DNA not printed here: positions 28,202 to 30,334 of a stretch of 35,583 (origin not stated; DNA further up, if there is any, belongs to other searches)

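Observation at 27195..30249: Two-gene operon: 610-aa cytoplasmic protein with a RelA/SpoT-like motif series, coupled to a secreted Sel1-repeat protein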

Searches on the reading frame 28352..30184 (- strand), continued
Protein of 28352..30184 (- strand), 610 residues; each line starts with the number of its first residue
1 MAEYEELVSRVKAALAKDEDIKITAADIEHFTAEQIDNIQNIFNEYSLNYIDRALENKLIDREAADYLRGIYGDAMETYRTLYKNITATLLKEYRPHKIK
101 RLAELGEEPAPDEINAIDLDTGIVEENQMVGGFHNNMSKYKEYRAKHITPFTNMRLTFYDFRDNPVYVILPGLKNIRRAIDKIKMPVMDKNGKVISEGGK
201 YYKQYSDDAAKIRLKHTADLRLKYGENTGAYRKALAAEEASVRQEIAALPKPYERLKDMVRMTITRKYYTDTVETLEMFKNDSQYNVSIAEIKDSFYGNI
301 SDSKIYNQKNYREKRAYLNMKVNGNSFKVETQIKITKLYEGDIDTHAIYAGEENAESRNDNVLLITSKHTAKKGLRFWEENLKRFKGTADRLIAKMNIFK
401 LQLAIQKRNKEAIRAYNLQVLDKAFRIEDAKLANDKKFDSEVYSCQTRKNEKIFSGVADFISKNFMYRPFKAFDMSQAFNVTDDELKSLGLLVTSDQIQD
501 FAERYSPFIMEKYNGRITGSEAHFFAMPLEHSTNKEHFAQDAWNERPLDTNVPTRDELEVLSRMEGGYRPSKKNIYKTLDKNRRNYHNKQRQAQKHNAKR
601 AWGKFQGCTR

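Call 30: find_related_loci(query=A1, collection=genome_contigs, flank=10000)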
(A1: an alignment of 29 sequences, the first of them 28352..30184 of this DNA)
Query A1 (610 aa) in genome_contigs; peptide patterns used: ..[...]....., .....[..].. (x = any residue, [..] = any of these).
99 stretches matched a pattern; 13 encode a relative of the query (tblastn E <= 1e-3); 13 distinct loci.
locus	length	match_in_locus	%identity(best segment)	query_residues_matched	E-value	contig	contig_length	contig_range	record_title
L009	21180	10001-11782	70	1-604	0e+0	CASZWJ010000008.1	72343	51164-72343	MAG: uncultured Alphaproteobacteria bacterium isolate extra-SRR5580761.40_1677796859 genome assembly, contig: NODE_450_l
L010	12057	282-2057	59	1-610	0e+0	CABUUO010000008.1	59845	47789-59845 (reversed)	MAG TPA_asm: uncultured proteobacterium isolate MGYG-HGUT-04400 genome assembly, contig: GUT_GENOME272660_8, whole genom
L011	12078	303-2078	58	1-610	0e+0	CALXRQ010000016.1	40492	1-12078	MAG: uncultured Alphaproteobacteria bacterium isolate BRZ_KF__bin25 genome assembly, contig: BRZ_KF__NODE_1390_length_40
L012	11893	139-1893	51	1-591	0e+0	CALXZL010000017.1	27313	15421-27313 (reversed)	MAG: uncultured Alphaproteobacteria bacterium isolate BRZ_FT__bin57 genome assembly, contig: BRZ_FT__NODE_2410_length_27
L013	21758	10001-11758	51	1-594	0e+0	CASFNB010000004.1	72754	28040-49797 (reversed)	uncultured proteobacterium isolate A1_L3_371371_idba_bin.16 genome assembly, contig: A1_L3_371371_idba_bin.16.fa_scaffol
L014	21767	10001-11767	51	1-595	0e+0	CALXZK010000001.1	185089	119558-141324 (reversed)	MAG: uncultured Alphaproteobacteria bacterium isolate BRZ_QR__bin60 genome assembly, contig: BRZ_QR__NODE_32_length_1850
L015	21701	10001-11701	50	3-597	0e+0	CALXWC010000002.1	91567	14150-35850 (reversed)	MAG: uncultured Alphaproteobacteria bacterium isolate BRZ_QQ__bin19 genome assembly, contig: BRZ_QQ__NODE_204_length_915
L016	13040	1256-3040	49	1-604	0e+0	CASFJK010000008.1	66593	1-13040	uncultured proteobacterium isolate B12_L1_324324_idba_bin.34 genome assembly, contig: B12_L1_324324_idba_bin.34.fa_scaff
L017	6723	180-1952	50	1-600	0e+0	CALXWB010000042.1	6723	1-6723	MAG: uncultured Alphaproteobacteria bacterium isolate BRZ_AT__bin33 genome assembly, contig: BRZ_AT__NODE_11144_length_6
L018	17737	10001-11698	49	3-595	2e-180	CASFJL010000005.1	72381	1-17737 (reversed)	uncultured proteobacterium isolate B15_L3_338338_idba_bin.30 genome assembly, contig: B15_L3_338338_idba_bin.30.fa_scaff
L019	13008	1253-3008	52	1-591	9e-177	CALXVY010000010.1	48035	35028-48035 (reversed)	MAG: uncultured Alphaproteobacteria bacterium isolate BRZ_KI__bin16 genome assembly, contig: BRZ_KI__NODE_1045_length_48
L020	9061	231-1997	51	1-593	0e+0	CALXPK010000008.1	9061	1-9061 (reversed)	MAG: uncultured Alphaproteobacteria bacterium isolate E04__bin53 genome assembly, contig: E04__k127_9856316, whole genom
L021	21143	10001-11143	27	23-492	1e-29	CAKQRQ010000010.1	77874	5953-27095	MAG: uncultured Alphaproteobacteria bacterium isolate REFINED_METABAT215_TOP10_CONTIGS_1500_ASSEMBLY_K77_MERGED__Hadza_M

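Call 32: search_protein_families(library=pfam, proteins=[L021:3725-5179:+, L021:5596-6840:-, L021:6818-7507:-, L021:7507-8694:-, L021:9146-9871:+, L021:10001-11377:+, L021:11374-12282:-, L021:12301-13206:-, L021:13861-14592:-, L021:15060-17207:-], max_evalue=0.001)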
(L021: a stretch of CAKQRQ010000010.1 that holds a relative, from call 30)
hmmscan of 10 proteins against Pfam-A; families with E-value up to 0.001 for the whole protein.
L021:3725-5179:+ (484 aa): 0 families

L021:5596-6840:- (414 aa): 3 families
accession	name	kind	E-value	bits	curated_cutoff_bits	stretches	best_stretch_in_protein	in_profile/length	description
PF12704.14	MacB_PCD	-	6.7e-49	167.4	27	1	27-254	1-207/207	MacB-like periplasmic core domain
PF02687.27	FtsX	-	1.1e-18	67.9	25.5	1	294-406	2-119/120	FtsX-like permease C-terminal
PF12698.13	ABC2_membrane_3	-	0.00021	20.9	31.6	1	241-396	110-259/347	ABC-2 family transporter protein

L021:6818-7507:- (229 aa): 4 families
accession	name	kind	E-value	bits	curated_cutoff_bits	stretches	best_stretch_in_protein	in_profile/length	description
PF00005.33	ABC_tran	-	1.3e-35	123.4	25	1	23-171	1-136/137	ABC transporter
PF02463.25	SMC_N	-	2.9e-08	33.9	40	1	34-216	25-212/220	RecF/RecN/SMC N terminal domain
PF13304.12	AAA_21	-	1.1e-07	32.7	27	0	35-87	1-70/304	AAA domain, putative AbiEii toxin, Type IV TA system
PF13555.12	AAA_29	-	0.00063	19.9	27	0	27-50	16-39/61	P-loop containing region of AAA domain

L021:7507-8694:- (395 aa): 3 families
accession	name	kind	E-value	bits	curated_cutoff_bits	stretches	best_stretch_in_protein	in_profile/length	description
PF16576.10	HlyD_D23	-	3.7e-24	85.6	30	1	63-300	16-214/214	Barrel-sandwich domain of CusB or HlyD membrane-fusion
PF13437.12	HlyD_3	-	2.2e-15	57.7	22.2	1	191-297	2-106/106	HlyD family secretion protein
PF13533.13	Biotin_lipoyl_2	-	3.4e-05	24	29.8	1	71-98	5-32/32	Biotin-lipoyl like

L021:9146-9871:+ (241 aa): 0 families

L021:10001-11377:+ (458 aa): 0 families

L021:11374-12282:- (302 aa): 2 families
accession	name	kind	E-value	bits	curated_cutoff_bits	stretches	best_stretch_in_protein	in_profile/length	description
PF00551.24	Formyl_trans_N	-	1.8e-46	158.6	26.1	1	1-179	1-181/181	Formyl transferase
PF02911.23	Formyl_trans_C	-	4.9e-26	91.3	21.1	1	200-295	1-99/100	Formyl transferase, C-terminal domain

L021:12301-13206:- (301 aa): 11 families
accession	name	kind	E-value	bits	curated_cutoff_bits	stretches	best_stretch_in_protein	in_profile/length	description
PF01926.29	MMR_HSR1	-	4.6e-23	81.9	21.9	1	12-126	2-113/113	50S ribosome-binding GTPase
PF07650.23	KH_2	-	5e-19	68.3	22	1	209-286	1-78/78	KH domain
PF00009.33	GTP_EFTU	-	1.1e-13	51.6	26.5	1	54-174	66-187/188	Elongation factor Tu GTP binding domain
PF02421.24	FeoB_N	-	9.2e-11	41.9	27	1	12-166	3-153/156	Ferrous iron transport protein B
PF00350.29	Dynamin_N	-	9.2e-09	36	27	0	12-47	1-36/168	Dynamin family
PF10662.15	PduV-EutP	-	4.4e-08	33.5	21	1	12-170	4-142/143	Ethanolamine utilisation - propanediol utilisation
PF03193.22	RsgA_GTPase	-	1.6e-06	28.5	30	0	109-172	45-107/174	RsgA GTPase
PF02492.25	cobW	-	6.5e-06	26.3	20.7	1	55-137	82-163/180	CobW/HypB/UreG, nucleotide-binding domain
PF04548.22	AIG1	-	0.0002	21.2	27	1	13-116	4-110/212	AIG1 family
PF16897.10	MMR_HSR1_Xtn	-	0.00038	20.8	35.2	1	116-172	54-103/106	C-terminal region of MMR_HSR1 domain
PF13401.12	AAA_22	-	0.00078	20.2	27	0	8-143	4-109/130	AAA domain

L021:13861-14592:- (243 aa): 1 family
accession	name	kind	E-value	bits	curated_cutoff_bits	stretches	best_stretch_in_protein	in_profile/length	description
PF10502.14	Peptidase_S26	-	5.3e-52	176.6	22.9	1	10-214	3-167/168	Signal peptidase, peptidase S26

L021:15060-17207:- (715 aa): 7 families
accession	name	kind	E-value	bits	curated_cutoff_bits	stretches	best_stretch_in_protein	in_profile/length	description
PF13328.12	HD_4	-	1.7e-50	171.2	27.2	1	26-175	1-155/156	HD domain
PF04607.23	RelA_SpoT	-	1.1e-43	148.5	27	1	235-345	1-112/113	Region found in RelA / SpoT proteins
PF19296.4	RelA_AH_RIS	-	4.3e-43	148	23.8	1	456-624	3-185/185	RelA/SpoT, AH and RIS domains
PF02824.27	TGS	-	2.2e-19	69.7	22.2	1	385-443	2-60/60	TGS domain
PF13291.12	ACT_4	-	6e-15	56.1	27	1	639-712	6-80/80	ACT domain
PF01966.28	HD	-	3.6e-10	40.6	22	1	45-144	1-116/116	HD domain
PF01842.31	ACT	-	0.0001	22.4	27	1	642-701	3-64/66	ACT domain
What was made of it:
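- The lineage also has a canonical long RSH (L021, call 32), so this protein is an additional enzyme.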

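Call 34: search_solved_structures(query=A2, max_evalue=10, show_alignments=3)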
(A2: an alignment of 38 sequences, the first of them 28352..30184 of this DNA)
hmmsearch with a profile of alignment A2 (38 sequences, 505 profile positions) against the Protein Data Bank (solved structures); distinct sequences matched with E-value up to 10: 5.
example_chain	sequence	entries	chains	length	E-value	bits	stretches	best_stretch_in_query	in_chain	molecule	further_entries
6fgk_A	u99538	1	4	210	0.00097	21.3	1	196-298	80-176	GTP pyrophosphokinase YwaC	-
8vx3_A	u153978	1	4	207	0.46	12.4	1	275-304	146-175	SaSAS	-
3l9d_A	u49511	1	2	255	0.55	12.2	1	195-294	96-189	Putative GTP pyrophosphokinase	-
6ewz_A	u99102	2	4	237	0.67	11.9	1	195-335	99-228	GTP pyrophosphokinase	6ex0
6fgj_A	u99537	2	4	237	0.88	11.5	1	195-334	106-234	GTP pyrophosphokinase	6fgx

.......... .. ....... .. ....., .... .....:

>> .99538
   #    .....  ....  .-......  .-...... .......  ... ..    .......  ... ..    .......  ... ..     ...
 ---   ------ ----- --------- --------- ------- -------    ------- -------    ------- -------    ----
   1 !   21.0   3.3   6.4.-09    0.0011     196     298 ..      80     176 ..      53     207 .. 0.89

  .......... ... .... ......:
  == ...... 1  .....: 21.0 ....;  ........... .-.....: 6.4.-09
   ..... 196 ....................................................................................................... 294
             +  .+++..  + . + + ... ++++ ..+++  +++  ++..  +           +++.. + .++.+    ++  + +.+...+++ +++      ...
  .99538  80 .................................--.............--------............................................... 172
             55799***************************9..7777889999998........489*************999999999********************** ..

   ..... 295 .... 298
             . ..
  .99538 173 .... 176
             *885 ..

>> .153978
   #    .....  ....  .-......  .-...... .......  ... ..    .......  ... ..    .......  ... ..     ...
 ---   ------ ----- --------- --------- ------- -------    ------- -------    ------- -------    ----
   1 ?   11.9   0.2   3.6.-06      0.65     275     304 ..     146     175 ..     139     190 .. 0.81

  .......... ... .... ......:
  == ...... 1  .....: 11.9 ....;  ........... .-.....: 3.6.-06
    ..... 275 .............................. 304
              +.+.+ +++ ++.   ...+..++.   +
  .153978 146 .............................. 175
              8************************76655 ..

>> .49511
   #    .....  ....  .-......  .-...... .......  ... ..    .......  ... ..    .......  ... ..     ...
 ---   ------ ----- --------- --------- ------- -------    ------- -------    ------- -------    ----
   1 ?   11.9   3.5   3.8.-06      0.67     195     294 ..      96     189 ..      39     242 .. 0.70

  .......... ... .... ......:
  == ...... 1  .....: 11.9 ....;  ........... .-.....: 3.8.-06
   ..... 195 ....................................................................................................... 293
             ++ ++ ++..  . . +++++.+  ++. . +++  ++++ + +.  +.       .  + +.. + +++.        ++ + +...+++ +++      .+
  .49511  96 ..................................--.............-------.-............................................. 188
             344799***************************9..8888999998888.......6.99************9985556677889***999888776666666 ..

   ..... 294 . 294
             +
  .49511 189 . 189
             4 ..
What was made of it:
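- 29402..29413 (-): D258-M-V-R261, which aligns with the Mg-binding Asp of the RSH DxxGxR strand. No glycine is present. D258 aligns to the D of DIAGVR in YwaC (call 34).
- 28550..29089 (-): C-terminal, mostly helical region (residues 366-545) with conserved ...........ED and NF.YRPFKA.D motifs. Function unknown. The whole-protein profile gave no PDB sequence hit outside the RSH-like region (call 34).
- All are small alarmone synthetases (YwaC E 9.7e-4), and the alignments pair D258, KD293-294, YR311-312, E330xQxK and TH346xxY with the RSH motifs (call 34).
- Tried and rejected: The family profile was needed (call 34).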

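Call 36: find_encoding_contigs(protein=P0042, flank=10000, max_places=3)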
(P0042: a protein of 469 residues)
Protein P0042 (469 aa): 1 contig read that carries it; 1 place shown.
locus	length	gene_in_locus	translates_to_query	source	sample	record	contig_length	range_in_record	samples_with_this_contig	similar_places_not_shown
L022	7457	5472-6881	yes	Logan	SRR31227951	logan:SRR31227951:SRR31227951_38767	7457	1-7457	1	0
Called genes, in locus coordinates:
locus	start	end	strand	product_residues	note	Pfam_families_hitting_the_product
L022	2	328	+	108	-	?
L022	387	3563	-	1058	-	PF00873:ACR_tran, PF03176:MMPL, PF02355:SecD_SecF_C (faint)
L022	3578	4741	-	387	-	PF25917:BSH_RND, PF25878:HH_AAEA_pHBA (weak), PF25876:HH_MFP_RND, PF25944:Beta-barrel_RND, PF25954:Beta-barrel_RND_2, PF25967:RND-MFP_C, PF25989:YknX_C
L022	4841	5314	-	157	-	PF04073:tRNA_edit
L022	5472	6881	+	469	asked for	-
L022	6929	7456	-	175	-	?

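Call 37: find_encoding_contigs(protein=P0043, flank=10000, max_places=3)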
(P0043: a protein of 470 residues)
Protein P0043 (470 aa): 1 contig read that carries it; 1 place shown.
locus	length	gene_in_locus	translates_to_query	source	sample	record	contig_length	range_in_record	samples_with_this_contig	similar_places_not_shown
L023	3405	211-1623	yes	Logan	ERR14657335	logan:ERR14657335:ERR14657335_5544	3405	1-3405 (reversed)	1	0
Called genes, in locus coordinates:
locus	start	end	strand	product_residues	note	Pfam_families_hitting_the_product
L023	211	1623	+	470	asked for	-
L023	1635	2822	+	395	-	PF08238:Sel1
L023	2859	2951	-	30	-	-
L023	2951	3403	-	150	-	?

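Call 38: find_encoding_contigs(protein=P0046, flank=10000, max_places=3)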
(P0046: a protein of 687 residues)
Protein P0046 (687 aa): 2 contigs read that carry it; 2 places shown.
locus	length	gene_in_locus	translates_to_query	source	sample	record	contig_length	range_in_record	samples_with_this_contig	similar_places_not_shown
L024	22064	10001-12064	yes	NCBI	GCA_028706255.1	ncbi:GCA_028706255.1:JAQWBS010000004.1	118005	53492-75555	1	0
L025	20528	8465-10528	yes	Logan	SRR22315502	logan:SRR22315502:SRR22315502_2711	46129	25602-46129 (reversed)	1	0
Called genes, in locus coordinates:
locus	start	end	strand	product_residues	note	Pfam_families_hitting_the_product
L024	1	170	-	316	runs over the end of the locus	-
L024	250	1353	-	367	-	-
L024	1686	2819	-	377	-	PF00669:Flagellin_N, PF00700:Flagellin_C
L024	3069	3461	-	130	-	PF07378:FlbT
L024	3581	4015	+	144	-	-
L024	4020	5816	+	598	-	PF02463:SMC_N (faint), PF13175:AAA_15 (faint), PF13476:AAA_23 (faint), PF13555:AAA_29 (faint), PF00005:ABC_tran, PF13191:AAA_16 (faint), PF00005:ABC_tran, PF16326:ABC_tran_CTD, +2 more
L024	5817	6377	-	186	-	-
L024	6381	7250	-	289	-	PF13419:HAD_2 (faint), PF13344:Hydrolase_6 (weak), PF00702:Hydrolase (weak), PF13242:Hydrolase_like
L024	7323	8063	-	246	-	PF00899:ThiF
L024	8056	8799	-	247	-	PF01026:TatD_DNase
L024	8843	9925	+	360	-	PF01168:Ala_racemase_N, PF00842:Ala_racemase_C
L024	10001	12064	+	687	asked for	-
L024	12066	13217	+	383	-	-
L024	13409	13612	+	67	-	PF00313:CSD, PF08206:OB_RNB (weak)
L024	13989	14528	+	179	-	-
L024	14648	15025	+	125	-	-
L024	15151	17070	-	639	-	PF02824:TGS (weak), PF07973:tRNA_SAD, PF00587:tRNA-synt_2b, PF03129:HGTP_anticodon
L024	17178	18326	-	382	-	PF13439:Glyco_transf_4, PF13477:Glyco_trans_4_2 (weak), PF13579:Glyco_trans_4_4, PF00534:Glycos_transf_1, PF13692:Glyco_trans_1_4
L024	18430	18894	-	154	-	-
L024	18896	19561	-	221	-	PF13417:GST_N_3 (weak), PF13409:GST_N_2, PF00043:GST_C (weak)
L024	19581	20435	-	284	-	-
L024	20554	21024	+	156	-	PF07309:FlaF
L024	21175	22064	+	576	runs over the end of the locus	PF02120:Flg_hook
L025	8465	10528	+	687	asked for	-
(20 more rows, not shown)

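Call 39: find_encoding_contigs(protein=P0039, flank=10000, max_places=3)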
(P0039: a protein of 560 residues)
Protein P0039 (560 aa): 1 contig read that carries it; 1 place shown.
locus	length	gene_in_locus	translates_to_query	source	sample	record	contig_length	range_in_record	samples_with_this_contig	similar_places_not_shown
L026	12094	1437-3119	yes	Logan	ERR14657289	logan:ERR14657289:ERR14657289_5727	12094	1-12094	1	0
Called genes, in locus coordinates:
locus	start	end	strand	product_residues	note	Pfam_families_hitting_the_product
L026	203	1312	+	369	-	PF00669:Flagellin_N, PF00700:Flagellin_C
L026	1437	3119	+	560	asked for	-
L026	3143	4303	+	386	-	PF23310:TPR_27 (faint), PF08238:Sel1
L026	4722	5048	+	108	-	PF13560:HTH_31 (weak), PF01381:HTH_3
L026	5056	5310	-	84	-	-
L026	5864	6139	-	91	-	-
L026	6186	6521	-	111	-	-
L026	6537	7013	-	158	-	PF01471:PG_binding_1 (weak)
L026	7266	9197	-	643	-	PF02824:TGS, PF07973:tRNA_SAD, PF00587:tRNA-synt_2b, PF03129:HGTP_anticodon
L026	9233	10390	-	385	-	PF13439:Glyco_transf_4, PF13579:Glyco_trans_4_4, PF00534:Glycos_transf_1, PF13692:Glyco_trans_1_4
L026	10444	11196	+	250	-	PF12146:Hydrolase_4, PF12697:Abhydrolase_6, PF00326:Peptidase_S9 (faint)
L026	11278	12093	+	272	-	?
